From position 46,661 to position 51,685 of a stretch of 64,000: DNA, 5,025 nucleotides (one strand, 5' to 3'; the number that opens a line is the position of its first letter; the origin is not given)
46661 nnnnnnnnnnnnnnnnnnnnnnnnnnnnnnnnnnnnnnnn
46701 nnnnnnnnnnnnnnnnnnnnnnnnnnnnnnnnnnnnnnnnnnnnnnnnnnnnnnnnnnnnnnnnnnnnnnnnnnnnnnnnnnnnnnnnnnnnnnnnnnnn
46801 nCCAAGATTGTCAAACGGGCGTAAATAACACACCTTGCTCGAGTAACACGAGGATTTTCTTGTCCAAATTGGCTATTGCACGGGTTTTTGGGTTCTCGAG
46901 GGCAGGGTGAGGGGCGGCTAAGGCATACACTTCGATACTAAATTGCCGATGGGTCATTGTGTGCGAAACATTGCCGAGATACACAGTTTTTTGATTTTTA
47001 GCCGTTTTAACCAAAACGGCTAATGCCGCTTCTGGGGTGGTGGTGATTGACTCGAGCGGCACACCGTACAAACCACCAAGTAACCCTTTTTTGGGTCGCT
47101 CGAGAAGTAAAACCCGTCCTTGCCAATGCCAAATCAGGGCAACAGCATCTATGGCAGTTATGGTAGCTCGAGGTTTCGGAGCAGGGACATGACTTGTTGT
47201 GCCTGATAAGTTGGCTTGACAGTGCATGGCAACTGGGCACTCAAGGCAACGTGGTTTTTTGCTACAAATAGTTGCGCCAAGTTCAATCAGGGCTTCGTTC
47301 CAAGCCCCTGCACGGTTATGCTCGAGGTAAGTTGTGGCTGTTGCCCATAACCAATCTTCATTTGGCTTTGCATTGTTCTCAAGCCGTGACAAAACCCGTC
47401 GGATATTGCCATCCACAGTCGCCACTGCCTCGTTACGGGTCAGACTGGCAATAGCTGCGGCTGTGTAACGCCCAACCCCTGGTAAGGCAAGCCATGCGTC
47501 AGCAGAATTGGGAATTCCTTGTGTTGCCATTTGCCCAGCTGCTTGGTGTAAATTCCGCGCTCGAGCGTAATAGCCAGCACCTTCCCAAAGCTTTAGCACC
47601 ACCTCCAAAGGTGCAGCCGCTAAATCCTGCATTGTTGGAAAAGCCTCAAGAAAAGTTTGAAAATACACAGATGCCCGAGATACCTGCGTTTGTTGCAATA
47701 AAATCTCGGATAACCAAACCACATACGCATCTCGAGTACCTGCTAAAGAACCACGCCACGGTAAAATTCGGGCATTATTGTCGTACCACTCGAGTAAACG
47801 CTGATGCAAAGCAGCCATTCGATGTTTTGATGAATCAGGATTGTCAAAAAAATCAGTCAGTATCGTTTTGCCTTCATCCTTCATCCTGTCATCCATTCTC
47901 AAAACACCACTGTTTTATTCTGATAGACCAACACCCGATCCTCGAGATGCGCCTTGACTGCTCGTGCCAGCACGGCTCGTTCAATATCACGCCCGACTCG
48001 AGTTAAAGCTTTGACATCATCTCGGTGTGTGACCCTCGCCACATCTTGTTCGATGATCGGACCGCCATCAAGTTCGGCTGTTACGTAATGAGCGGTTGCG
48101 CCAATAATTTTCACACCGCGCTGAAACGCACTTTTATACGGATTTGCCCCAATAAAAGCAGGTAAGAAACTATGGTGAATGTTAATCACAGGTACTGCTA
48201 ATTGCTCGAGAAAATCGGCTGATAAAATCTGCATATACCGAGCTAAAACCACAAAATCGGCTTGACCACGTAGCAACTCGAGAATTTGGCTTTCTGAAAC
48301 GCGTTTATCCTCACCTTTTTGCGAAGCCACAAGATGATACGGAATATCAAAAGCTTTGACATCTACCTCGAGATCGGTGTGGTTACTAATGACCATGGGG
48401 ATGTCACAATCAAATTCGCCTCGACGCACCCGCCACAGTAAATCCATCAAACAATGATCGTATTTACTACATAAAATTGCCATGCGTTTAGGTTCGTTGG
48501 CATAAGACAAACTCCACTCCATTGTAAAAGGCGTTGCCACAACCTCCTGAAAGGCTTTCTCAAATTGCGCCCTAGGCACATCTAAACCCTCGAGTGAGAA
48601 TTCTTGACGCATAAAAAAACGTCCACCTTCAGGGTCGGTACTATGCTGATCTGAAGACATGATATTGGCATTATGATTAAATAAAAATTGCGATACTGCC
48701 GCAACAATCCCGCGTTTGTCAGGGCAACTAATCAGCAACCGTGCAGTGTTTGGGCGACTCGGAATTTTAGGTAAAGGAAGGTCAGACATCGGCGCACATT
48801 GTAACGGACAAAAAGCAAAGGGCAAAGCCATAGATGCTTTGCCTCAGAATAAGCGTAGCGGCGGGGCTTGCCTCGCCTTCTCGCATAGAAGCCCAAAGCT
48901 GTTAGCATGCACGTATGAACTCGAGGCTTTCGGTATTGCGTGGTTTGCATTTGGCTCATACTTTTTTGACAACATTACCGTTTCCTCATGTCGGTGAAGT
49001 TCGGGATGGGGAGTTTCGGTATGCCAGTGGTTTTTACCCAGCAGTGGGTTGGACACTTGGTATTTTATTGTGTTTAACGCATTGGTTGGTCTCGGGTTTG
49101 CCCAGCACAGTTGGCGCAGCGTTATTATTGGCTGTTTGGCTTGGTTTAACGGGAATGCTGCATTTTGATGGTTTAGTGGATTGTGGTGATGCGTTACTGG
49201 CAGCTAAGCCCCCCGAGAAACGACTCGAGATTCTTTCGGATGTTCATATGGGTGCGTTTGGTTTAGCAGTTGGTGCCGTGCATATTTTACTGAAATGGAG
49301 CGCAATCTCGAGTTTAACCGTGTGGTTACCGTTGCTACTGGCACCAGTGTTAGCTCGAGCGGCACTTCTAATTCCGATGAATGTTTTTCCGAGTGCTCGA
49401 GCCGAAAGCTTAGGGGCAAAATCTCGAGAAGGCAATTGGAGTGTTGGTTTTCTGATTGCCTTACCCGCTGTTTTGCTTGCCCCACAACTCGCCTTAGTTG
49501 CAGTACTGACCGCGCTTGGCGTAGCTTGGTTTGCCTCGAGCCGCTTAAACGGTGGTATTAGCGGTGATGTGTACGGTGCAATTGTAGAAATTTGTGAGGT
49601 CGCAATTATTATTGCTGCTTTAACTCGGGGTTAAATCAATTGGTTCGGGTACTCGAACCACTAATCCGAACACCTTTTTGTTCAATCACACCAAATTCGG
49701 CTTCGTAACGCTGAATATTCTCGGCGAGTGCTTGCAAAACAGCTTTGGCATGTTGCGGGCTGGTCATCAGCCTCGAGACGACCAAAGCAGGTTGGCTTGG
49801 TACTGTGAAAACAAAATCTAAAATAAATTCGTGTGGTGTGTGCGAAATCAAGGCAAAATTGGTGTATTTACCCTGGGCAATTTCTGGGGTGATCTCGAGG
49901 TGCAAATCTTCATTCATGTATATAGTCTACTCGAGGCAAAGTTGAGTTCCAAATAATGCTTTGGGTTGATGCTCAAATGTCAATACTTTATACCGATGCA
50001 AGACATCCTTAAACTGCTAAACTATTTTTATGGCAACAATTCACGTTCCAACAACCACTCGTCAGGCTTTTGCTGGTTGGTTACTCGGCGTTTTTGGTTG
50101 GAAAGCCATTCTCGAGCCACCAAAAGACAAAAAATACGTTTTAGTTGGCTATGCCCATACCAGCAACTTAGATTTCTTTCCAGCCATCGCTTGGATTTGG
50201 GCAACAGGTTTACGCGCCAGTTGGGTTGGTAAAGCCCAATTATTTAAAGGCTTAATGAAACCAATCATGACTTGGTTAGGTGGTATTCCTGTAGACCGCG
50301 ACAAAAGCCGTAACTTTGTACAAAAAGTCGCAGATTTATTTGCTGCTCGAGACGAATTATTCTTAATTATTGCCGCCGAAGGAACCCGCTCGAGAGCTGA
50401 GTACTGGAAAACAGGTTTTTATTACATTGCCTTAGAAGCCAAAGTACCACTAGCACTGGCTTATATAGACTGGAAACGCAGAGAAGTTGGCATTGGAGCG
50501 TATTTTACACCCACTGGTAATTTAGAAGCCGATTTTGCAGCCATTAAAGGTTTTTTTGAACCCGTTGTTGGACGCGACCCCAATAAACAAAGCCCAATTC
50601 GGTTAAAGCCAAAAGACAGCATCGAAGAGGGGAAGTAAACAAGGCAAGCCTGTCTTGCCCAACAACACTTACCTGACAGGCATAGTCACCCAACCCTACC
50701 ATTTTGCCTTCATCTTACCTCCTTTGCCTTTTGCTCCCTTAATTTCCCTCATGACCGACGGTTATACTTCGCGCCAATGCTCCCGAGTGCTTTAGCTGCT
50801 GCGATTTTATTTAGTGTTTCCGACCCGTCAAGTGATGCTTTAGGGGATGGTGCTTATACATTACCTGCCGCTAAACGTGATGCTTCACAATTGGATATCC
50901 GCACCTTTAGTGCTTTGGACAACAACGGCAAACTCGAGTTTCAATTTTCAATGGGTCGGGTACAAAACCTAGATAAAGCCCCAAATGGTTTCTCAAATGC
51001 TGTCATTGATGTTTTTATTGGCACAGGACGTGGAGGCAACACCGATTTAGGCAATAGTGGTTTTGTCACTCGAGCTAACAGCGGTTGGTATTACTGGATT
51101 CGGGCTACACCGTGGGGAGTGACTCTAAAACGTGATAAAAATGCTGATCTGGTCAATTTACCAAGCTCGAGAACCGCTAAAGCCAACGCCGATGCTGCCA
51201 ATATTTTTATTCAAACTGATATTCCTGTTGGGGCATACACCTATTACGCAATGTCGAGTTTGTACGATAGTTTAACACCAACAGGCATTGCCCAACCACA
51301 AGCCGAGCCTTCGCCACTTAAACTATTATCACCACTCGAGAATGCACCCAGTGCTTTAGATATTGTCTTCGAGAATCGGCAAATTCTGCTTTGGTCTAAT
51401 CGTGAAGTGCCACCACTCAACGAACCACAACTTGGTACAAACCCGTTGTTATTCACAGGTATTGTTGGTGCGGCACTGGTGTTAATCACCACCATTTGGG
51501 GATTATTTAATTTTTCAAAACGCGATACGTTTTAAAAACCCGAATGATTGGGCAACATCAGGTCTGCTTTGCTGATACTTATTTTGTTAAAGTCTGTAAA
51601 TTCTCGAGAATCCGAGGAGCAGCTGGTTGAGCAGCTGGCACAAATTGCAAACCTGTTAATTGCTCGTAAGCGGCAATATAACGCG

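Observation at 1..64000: CTCGAG is hyper-abundant (about one copy per 150 bp) in all reading frames and in spacers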

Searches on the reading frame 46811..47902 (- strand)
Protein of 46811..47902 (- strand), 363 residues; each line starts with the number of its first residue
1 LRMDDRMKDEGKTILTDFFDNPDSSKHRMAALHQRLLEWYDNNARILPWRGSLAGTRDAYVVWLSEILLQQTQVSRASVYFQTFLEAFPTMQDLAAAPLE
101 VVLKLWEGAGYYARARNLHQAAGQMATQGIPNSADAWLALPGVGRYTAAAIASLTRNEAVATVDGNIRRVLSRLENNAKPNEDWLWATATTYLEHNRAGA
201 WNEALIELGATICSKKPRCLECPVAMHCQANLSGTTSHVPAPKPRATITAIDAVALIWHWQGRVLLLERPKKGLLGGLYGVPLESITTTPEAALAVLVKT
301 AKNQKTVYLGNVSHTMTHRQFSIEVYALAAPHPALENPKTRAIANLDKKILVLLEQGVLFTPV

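Call 16: search_protein_families(library=pfam, proteins=[window:46811-47902:-], max_evalue=0.00001)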
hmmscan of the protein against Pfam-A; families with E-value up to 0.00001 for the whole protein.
window:46811-47902:- (363 aa): 3 families
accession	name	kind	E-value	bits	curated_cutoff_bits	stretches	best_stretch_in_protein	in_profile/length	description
PF00730.31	HhH-GPD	-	8.2e-21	74.8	26.2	1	65-179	2-91/108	HhH-GPD superfamily base excision DNA repair protein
PF14815.12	NUDIX_4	-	6.7e-12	45.6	35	1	254-331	2-81/113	NUDIX domain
PF00633.29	HHH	-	6.6e-06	26.2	24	0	129-153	5-29/30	Helix-hairpin-helix motif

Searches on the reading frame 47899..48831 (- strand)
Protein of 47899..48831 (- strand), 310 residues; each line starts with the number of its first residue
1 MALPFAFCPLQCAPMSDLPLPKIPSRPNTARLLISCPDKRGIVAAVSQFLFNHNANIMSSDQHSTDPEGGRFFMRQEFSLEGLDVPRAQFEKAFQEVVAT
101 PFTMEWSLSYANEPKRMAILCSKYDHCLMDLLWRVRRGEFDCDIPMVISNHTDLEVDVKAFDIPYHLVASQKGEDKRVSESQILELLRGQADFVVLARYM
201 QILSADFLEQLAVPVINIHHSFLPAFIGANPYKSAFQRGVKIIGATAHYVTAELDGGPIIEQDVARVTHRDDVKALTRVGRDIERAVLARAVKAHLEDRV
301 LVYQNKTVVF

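Call 16: search_protein_families(library=pfam, proteins=[window:47899-48831:-], max_evalue=0.00001)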
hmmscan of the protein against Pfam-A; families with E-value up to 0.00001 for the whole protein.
window:47899-48831:- (310 aa): 2 families
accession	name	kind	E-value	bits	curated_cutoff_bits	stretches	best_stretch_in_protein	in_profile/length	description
PF00551.24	Formyl_trans_N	-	1.5e-39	136.1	26.1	1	115-292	1-181/181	Formyl transferase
PF01842.31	ACT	-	2.4e-08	34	27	1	31-74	2-45/66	ACT domain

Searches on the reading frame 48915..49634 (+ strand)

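Call 17: search_protein_families(library=pfam, proteins=[window:48915-49634:+], max_evalue=0.00001)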
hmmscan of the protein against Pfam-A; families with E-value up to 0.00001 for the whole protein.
window:48915-49634:+ (239 aa): 1 family
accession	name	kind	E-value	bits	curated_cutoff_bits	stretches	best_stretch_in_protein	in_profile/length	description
PF02654.20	CobS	-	5.4e-47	161.1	23.2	1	16-232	3-206/207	Cobalamin-5-phosphate synthase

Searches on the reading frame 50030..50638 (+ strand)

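Call 17: search_protein_families(library=pfam, proteins=[window:50030-50638:+], max_evalue=0.00001)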
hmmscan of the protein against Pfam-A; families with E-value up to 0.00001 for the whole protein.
window:50030-50638:+ (202 aa): 1 family
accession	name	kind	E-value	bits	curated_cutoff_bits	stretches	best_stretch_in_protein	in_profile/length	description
PF01553.26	Acyltransferase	-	9.2e-12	45.4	23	1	33-141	13-126/132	Acyltransferase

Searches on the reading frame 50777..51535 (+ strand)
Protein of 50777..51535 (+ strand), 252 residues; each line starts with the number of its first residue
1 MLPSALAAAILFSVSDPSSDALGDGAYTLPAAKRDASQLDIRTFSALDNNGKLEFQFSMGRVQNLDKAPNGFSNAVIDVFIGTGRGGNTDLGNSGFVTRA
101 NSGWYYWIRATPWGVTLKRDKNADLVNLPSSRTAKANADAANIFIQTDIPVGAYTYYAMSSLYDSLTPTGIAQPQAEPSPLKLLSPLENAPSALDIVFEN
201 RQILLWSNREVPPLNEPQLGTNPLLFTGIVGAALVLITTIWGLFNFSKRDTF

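Call 17: search_protein_families(library=pfam, proteins=[window:50777-51535:+], max_evalue=0.00001)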
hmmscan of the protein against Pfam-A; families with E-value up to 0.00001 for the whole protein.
window:50777-51535:+ (252 aa): 1 family
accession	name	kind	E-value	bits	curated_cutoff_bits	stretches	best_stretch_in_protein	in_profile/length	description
PF09985.14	Glucodextran_C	-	6.8e-16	58.9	22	1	12-142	2-135/228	C-terminal binding-module, SLH-like, of glucodextranase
